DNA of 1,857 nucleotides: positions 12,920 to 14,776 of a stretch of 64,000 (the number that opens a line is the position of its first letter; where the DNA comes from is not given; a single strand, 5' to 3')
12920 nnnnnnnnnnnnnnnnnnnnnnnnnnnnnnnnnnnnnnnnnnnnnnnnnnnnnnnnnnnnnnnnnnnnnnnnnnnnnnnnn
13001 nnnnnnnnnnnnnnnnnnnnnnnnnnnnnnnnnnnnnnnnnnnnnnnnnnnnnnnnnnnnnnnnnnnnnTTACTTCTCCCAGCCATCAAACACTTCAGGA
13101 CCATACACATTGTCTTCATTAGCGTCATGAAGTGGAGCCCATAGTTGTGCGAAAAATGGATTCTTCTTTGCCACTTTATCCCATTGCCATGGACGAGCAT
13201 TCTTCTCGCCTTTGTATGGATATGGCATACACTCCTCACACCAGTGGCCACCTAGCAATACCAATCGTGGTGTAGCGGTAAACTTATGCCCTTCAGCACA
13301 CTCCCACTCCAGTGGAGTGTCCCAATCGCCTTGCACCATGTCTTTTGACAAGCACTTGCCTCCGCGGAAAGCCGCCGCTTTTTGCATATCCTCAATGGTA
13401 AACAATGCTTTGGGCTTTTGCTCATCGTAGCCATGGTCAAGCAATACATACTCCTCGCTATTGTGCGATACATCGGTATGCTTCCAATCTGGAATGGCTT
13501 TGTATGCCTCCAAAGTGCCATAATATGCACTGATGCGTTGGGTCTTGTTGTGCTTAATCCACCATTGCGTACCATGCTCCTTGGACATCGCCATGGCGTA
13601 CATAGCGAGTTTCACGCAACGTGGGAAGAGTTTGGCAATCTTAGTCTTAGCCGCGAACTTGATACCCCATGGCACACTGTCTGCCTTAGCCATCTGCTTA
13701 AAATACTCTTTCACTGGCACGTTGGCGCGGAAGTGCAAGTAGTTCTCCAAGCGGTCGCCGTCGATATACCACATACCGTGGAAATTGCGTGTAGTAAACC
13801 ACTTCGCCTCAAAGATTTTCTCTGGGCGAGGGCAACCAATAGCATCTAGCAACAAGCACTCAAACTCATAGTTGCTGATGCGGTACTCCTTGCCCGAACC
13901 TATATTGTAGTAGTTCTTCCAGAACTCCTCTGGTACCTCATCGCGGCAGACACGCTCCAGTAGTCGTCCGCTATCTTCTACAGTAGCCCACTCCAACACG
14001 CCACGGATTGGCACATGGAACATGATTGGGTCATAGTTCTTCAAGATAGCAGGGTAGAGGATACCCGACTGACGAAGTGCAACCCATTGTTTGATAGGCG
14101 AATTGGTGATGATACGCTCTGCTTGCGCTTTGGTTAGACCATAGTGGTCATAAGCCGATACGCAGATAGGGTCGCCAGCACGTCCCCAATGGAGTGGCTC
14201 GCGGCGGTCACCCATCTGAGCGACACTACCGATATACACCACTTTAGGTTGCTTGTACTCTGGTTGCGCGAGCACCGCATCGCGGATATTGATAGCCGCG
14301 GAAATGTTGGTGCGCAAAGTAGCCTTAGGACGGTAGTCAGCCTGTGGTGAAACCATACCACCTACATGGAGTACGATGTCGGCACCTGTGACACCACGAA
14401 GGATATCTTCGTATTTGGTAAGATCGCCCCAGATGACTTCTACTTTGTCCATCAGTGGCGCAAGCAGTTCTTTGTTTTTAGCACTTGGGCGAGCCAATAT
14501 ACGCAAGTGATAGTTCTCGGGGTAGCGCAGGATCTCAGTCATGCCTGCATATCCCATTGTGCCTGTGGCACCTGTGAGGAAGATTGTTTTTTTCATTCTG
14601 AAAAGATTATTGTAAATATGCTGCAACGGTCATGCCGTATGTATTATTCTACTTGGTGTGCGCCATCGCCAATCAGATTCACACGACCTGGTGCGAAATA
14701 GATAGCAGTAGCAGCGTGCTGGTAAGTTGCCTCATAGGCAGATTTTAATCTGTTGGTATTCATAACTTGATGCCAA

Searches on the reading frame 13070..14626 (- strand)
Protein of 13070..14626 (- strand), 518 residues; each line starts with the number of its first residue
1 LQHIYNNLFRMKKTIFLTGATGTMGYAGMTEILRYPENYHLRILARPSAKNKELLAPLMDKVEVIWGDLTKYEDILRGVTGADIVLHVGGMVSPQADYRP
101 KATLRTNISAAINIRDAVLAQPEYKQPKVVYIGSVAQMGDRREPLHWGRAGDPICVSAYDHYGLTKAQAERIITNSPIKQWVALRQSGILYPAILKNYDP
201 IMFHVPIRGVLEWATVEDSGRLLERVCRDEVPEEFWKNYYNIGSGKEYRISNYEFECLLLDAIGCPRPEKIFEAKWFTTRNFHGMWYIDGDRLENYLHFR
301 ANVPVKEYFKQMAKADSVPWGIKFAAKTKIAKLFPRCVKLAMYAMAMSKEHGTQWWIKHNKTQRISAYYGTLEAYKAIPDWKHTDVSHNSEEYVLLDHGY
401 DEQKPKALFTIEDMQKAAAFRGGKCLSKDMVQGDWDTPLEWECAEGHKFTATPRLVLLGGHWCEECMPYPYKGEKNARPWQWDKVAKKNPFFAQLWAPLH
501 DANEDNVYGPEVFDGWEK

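Call 7: search_protein_families(library=pfam, proteins=[window:13070-14626:-], max_evalue=0.01)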
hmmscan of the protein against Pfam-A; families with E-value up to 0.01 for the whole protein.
window:13070-14626:- (518 aa): 6 families
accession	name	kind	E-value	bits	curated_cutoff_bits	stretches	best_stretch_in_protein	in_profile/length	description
PF01370.27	Epimerase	-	2.5e-11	43.9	20.9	1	15-175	1-155/240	NAD dependent epimerase/dehydratase family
PF01073.25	3Beta_HSD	-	2.7e-08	33.6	22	1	17-176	2-160/280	3-beta hydroxysteroid dehydrogenase/isomerase family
PF13460.12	NAD_binding_10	-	8.1e-07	29.5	27.2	1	19-188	1-145/184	NAD(P)H-binding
PF05368.20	NmrA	-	3.3e-05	24.1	27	1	11-90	1-78/298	NmrA-like family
PF07993.18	NAD_binding_4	-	0.00013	21.7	20.1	1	17-176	1-191/258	Male sterility protein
PF02719.21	Polysacc_synt_2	-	0.0037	16.9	20.2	1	15-120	1-117/293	Polysaccharide biosynthesis protein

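Call 14: find_encoding_contigs(protein=window:13070-14596:-, flank=5000, max_places=10)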
Protein window:13070-14596:- (508 aa): no gene with exactly this product is on record in the collection.

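Call 20: find_related_loci(query=window:13070-14596:-, collection=genome_contigs, flank=6000)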
Query window:13070-14596:- (508 aa) in genome_contigs; peptide patterns used: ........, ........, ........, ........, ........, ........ (x = any residue, [..] = any of these).
224 stretches matched a pattern; 204 encode a relative of the query (tblastn E <= 1e-3); the best 80 are kept; 80 distinct loci.
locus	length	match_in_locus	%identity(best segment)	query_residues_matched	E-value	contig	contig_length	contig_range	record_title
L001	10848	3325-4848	98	1-508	0e+0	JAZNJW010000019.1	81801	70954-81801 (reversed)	MAG: Paludibacteraceae bacterium isolate T1900044679_TS20190145.MAGScoT_cleanbin_000005 SGB_1660_k141_887951, whole geno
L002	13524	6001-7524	98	1-508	0e+0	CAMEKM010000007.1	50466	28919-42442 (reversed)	MAG: uncultured Bacteroidales bacterium isolate SRR15057930_bin.20_metaWRAP_v1.3_MAG genome assembly, contig: ERZ1040743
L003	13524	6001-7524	98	1-508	0e+0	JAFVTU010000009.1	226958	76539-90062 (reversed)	MAG: Paludibacteraceae bacterium isolate RGIG5388 Sheep_Colon-3__c788, whole genome shotgun sequence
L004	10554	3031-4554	98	1-508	0e+0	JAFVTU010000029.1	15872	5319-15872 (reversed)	MAG: Paludibacteraceae bacterium isolate RGIG5388 Sheep_Colon-3__c513839, whole genome shotgun sequence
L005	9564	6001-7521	98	1-507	0e+0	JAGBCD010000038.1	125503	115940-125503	MAG: Paludibacteraceae bacterium isolate RGIG8984 Water_deer_Rectum-2__c526990, whole genome shotgun sequence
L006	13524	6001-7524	98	1-508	0e+0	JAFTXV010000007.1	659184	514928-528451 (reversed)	MAG: Paludibacteraceae bacterium isolate RGIG4248 Roe_deer_Colon-5__c1596, whole genome shotgun sequence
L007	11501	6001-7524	98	1-508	0e+0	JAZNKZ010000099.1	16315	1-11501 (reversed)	MAG: Paludibacteraceae bacterium isolate T1900044672_TS20190138.MAGScoT_cleanbin_000028 SGB_1597_k141_2842632, whole gen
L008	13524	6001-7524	97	1-508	0e+0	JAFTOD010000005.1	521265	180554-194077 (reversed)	MAG: Paludibacteraceae bacterium isolate RGIG3996 Roe_deer_Cecum-4__c2212, whole genome shotgun sequence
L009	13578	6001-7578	95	1-508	0e+0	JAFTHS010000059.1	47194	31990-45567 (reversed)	MAG: Paludibacteraceae bacterium isolate RGIG3829 Roe_deer_Cecum-1__c2663, whole genome shotgun sequence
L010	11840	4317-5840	96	1-508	0e+0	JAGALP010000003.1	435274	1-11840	MAG: Paludibacteraceae bacterium isolate RGIG8554 Water_deer_Cecum-3__c24, whole genome shotgun sequence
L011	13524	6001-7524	96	1-508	0e+0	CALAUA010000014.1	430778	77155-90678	MAG TPA_asm: uncultured Bacteroidales bacterium isolate SRR6425825_bin.94_CONCOCT_v1.1_MAG genome assembly, contig: ERZ1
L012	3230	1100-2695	92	1-508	0e+0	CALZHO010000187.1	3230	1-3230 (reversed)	MAG: uncultured Bacteroidales bacterium isolate SRR3178347_bin.24_metaWRAP_v1.3_MAG genome assembly, contig: ERZ8974935.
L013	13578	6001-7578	94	1-508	0e+0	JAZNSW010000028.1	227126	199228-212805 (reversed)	MAG: Paludibacteraceae bacterium isolate T1900044806_TS20190272.MAGScoT_cleanbin_000005 SGB_2755_k141_1020317, whole gen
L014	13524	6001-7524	95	1-508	0e+0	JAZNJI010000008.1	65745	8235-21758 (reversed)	MAG: Paludibacteraceae bacterium isolate T1900044680_TS20190146.MAGScoT_cleanbin_000028 SGB_1682_k141_656260, whole geno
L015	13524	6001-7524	94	1-508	0e+0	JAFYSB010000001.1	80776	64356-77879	MAG: Paludibacteraceae bacterium isolate RGIG7370 Water_buffalos_Cecum-5__c7, whole genome shotgun sequence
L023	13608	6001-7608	90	1-508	0e+0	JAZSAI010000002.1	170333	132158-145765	MAG: Paludibacteraceae bacterium isolate T1900044938_TS20190404.MAGScoT_cleanbin_000007 SGB_3450_k141_956143, whole geno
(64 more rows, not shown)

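Call 69: search_protein_families(library=ncbifam, proteins=[window:13070-14596:-], max_evalue=0.01)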
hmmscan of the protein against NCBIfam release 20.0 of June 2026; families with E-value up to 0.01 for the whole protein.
window:13070-14596:- (508 aa): 9 families
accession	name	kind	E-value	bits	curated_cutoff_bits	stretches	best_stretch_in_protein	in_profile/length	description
TIGR03466.1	HpnA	hypoth_equivalog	6.7e-11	41.6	367.65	1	4-165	2-154/327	hopanoid-associated sugar epimerase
TIGR03589.1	PseB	equivalog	2e-10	40.2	407.75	1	2-111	4-115/324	UDP-N-acetylglucosamine 4,6-dehydratase (inverting)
NF041293.1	G6PDh_Azf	equivalog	2.3e-07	30.5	400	1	1-122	1-113/252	NAD-dependent glucose-6-phosphate dehydrogenase Azf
TIGR04130.1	FnlA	equivalog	4.5e-06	25.8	730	1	2-111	4-114/337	UDP-N-acetylglucosamine 4,6-dehydratase/5-epimerase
NF006073.0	PRK08219.1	equivalog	2e-05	24.4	218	1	2-127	3-132/227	SDR family oxidoreductase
NF042423.1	oxyalk_red_Shew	equivalog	3.8e-05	22.9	580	1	3-176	9-171/331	2-alkyl-3-oxoalkanoate reductase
NF043036.1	ErythonDh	equivalog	4.2e-05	22.9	325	1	5-169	3-166/321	D-erythronate dehydrogenase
TIGR04180.1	EDH_00030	hypoth_equivalog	0.00012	21.3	475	1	7-109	3-109/297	NAD-dependent 4,6-dehydratase LegB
NF005539.0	PRK07201.1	equivalog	0.0032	16.2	549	1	5-171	3-169/657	SDR family oxidoreductase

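Call 108: search_protein_families(library=pfam, proteins=[L009:2950-4851:-, L023:3954-5186:-], max_evalue=0.001)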
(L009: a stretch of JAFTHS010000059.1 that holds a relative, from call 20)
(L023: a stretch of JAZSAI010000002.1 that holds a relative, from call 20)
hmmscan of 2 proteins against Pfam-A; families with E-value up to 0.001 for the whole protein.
L009:2950-4851:- (634 aa): 2 families
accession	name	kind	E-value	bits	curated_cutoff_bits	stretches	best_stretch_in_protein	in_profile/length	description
PF01555.25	N6_N4_Mtase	-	1.6e-23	84.3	26.7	1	197-507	1-212/221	DNA methylase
PF12564.13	TypeIII_RM_meth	-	9.1e-23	80.8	25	1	39-94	1-56/56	Type III restriction/modification enzyme methylation subunit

L023:3954-5186:- (411 aa): 2 families
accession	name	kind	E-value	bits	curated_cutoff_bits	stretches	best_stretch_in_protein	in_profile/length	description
PF13306.12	LRR_5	-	5.6e-72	240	27.7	4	77-184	21-126/127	BspA type Leucine rich repeat region (6 copies)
PF13855.12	LRR_8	-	7.6e-11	42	27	0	99-142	11-55/61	Leucine rich repeat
